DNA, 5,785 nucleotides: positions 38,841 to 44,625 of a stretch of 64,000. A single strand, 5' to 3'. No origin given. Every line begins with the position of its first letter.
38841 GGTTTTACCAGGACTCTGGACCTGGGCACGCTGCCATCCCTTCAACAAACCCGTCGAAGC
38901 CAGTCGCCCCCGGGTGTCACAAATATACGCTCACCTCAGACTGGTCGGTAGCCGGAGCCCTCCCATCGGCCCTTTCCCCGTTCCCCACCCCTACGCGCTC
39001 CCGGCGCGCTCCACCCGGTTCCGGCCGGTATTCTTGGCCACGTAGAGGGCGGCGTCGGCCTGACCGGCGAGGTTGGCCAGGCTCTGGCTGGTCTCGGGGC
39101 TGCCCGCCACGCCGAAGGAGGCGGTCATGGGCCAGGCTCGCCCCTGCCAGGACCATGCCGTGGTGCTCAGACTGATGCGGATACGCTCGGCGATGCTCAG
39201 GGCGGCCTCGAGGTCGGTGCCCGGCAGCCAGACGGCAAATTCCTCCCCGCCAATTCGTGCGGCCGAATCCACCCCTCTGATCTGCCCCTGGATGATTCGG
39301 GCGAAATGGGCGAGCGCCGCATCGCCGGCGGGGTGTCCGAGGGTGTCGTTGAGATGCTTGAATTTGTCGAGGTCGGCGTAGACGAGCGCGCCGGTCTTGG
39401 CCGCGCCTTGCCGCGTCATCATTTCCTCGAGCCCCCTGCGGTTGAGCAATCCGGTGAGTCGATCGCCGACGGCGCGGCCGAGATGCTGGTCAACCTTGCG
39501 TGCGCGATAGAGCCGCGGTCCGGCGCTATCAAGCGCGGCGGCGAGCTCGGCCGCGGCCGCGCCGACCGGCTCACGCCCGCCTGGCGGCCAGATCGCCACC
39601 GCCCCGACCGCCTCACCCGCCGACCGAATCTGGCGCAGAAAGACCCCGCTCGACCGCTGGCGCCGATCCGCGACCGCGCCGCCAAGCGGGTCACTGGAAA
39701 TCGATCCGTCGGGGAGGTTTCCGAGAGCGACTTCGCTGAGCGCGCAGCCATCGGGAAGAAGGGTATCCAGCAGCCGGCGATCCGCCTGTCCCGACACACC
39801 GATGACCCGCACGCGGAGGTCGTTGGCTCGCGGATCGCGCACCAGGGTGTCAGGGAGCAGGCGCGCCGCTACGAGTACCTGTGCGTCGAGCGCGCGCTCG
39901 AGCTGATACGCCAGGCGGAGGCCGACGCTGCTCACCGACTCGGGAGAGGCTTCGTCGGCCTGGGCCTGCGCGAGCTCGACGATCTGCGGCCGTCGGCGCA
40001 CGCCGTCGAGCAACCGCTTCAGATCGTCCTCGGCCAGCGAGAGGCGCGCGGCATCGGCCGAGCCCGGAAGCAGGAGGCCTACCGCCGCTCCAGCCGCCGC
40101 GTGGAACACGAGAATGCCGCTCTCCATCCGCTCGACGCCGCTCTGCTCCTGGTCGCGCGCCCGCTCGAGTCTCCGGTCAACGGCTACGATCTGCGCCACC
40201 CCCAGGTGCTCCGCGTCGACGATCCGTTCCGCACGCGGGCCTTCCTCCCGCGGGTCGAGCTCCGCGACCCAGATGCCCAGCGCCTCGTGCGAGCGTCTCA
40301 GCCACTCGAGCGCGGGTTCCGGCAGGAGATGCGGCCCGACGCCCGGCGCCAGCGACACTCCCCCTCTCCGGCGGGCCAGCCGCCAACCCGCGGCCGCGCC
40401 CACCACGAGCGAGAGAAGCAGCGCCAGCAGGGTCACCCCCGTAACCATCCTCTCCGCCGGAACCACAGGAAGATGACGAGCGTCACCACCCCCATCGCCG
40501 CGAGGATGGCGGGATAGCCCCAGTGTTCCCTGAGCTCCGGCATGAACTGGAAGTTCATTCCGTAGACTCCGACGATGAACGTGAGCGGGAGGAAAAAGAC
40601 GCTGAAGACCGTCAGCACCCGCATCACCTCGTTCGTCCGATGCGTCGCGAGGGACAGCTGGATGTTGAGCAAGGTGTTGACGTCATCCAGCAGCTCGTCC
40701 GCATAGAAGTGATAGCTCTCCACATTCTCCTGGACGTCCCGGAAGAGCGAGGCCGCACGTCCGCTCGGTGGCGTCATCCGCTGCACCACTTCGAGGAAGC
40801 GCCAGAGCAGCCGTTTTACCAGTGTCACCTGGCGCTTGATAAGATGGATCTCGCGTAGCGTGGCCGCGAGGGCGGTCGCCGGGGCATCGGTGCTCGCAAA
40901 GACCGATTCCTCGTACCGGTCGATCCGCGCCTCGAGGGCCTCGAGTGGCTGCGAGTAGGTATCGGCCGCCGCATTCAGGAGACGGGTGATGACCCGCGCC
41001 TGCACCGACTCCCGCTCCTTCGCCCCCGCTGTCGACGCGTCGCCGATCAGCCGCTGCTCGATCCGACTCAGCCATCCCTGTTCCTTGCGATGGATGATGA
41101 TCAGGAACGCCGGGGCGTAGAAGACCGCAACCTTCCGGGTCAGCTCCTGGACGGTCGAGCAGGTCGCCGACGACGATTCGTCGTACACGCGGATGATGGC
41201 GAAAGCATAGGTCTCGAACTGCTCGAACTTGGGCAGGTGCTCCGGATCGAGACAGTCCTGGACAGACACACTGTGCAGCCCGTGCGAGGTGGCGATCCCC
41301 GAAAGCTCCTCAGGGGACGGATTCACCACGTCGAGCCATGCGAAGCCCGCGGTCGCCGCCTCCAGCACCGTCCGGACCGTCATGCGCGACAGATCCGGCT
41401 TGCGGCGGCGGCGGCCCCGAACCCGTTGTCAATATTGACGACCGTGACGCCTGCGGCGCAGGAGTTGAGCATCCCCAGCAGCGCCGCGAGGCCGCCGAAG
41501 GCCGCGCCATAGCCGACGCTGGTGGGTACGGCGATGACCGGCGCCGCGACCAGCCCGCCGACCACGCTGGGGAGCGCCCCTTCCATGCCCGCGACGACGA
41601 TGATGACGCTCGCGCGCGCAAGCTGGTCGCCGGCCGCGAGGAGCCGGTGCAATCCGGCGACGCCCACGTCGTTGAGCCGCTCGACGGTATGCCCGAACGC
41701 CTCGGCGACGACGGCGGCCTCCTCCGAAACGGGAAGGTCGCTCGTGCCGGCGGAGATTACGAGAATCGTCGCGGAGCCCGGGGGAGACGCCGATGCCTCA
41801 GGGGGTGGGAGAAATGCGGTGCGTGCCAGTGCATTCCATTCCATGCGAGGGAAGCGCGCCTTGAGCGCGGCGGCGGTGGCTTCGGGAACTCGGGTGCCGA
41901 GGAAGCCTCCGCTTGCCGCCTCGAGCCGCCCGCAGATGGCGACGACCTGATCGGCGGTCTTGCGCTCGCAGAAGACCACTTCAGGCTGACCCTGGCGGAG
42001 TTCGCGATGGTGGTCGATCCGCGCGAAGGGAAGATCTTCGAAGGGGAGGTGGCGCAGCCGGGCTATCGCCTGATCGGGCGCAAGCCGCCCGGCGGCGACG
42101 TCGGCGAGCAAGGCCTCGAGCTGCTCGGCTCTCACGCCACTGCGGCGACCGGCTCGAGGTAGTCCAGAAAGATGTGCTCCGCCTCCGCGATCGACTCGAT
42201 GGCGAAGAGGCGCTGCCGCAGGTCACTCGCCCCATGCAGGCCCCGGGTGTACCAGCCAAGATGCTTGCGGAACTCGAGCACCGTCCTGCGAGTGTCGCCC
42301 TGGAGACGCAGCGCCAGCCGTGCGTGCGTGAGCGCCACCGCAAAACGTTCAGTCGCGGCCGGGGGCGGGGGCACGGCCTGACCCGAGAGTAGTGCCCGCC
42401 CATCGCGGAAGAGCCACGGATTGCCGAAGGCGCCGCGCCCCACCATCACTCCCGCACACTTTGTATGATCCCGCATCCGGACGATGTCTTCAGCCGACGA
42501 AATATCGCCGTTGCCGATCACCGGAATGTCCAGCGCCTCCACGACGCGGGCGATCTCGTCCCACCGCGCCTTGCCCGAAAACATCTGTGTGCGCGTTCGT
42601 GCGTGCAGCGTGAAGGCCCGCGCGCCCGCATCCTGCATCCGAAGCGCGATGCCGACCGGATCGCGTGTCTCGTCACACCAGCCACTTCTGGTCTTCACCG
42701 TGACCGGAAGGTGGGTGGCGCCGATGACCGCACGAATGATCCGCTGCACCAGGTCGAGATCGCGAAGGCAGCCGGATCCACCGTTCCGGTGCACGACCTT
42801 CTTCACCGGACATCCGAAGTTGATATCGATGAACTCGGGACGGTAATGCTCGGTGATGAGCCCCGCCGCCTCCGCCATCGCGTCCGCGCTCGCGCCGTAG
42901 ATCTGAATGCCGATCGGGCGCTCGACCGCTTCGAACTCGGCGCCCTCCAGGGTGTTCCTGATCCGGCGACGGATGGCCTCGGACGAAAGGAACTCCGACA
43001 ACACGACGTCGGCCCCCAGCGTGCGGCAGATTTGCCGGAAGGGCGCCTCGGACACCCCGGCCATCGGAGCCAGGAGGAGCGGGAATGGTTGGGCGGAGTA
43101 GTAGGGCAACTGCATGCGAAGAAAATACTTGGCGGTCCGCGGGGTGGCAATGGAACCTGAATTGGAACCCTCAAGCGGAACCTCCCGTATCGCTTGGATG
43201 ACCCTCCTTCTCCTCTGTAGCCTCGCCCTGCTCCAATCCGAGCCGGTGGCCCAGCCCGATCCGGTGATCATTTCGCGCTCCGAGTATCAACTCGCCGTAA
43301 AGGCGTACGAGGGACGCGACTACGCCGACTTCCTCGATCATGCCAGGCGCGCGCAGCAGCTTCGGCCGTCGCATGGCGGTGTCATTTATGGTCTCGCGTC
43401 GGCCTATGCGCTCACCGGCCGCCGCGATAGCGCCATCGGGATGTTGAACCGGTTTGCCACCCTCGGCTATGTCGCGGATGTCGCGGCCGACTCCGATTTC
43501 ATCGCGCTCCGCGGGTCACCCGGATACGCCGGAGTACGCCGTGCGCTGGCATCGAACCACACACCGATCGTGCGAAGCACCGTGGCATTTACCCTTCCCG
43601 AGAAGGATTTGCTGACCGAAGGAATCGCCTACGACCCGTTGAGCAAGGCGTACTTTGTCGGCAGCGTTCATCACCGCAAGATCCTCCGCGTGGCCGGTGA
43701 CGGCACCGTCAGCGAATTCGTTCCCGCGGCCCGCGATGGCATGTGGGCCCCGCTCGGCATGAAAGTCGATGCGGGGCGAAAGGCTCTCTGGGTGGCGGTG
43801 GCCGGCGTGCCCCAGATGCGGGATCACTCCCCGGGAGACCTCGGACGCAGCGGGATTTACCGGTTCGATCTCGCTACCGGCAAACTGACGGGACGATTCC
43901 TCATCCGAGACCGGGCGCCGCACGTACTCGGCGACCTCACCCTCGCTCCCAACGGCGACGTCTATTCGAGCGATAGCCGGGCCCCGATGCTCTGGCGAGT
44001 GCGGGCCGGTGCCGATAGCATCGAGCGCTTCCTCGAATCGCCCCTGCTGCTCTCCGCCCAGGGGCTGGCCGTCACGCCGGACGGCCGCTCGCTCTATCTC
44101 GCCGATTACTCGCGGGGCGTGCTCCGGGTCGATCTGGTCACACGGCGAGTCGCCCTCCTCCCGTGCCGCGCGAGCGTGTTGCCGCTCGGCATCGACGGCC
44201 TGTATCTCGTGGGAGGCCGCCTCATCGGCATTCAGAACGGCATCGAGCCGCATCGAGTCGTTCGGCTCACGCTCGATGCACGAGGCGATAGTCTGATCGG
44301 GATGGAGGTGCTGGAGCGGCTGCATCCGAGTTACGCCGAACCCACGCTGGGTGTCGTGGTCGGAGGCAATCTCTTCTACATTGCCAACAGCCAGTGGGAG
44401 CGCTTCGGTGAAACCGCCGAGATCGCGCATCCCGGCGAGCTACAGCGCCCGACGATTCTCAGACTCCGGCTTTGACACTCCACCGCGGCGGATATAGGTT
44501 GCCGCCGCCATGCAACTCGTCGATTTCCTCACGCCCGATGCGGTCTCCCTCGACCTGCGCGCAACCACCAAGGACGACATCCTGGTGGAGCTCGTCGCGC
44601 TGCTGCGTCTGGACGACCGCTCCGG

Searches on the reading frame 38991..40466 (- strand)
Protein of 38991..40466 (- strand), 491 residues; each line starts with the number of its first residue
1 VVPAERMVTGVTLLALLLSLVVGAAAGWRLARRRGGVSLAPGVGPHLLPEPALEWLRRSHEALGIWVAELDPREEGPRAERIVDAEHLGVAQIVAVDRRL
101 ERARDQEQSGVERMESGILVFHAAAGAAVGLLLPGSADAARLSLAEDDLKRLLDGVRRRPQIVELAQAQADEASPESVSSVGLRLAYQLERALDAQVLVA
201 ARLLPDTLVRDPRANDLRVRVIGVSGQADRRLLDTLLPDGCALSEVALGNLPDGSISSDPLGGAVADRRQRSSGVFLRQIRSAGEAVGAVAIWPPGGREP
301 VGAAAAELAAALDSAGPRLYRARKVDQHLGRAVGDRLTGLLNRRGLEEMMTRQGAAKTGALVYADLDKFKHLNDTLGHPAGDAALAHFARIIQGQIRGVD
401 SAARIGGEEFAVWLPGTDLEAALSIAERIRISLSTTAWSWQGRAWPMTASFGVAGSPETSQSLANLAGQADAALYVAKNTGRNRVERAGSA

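Call 26: search_protein_families(library=pfam, proteins=[window:38991-40466:-])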
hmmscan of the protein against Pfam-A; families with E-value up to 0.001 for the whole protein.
window:38991-40466:- (491 aa): 1 family
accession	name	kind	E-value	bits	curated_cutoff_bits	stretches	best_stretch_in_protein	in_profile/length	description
PF00990.26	GGDEF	-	1.2e-36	126.3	23.8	1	334-484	3-161/161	Diguanylate cyclase, GGDEF domain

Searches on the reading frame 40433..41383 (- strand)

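Call 26: search_protein_families(library=pfam, proteins=[window:40433-41383:-])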
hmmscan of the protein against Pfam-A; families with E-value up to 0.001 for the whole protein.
window:40433-41383:- (316 aa): 1 family
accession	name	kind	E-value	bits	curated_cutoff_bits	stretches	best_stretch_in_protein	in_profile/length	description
PF01544.23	CorA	-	3e-59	201.2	27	1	12-310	2-292/292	CorA-like Mg2+ transporter protein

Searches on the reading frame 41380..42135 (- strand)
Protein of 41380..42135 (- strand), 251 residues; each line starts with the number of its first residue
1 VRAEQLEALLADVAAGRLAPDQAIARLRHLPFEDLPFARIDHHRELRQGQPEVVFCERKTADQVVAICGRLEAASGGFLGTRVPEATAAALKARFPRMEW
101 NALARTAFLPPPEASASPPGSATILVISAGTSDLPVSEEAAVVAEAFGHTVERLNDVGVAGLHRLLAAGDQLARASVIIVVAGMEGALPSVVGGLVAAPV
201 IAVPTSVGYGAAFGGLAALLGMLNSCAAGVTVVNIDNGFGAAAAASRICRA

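Call 26: search_protein_families(library=pfam, proteins=[window:41380-42135:-])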
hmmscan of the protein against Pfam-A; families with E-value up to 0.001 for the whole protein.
window:41380-42135:- (251 aa): 1 family
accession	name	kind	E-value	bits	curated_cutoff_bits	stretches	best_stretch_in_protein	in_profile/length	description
PF00731.26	AIRC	-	1.1e-13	51.5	30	1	124-249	2-127/148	AIR carboxylase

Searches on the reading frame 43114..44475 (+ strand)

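Call 42: search_protein_families(library=pfam, proteins=[window:43114-44475:+], max_evalue=0.01)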
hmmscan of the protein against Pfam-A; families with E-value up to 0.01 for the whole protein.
window:43114-44475:+ (453 aa): 2 families
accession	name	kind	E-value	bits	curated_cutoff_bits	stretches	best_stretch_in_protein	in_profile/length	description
PF08450.18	SGL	-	0.0019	18.3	26.3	0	168-334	2-155/246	SMP-30/Gluconolactonase/LRE-like region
PF01731.26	Arylesterase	-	0.0039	17.8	21.3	0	169-192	57-80/86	Arylesterase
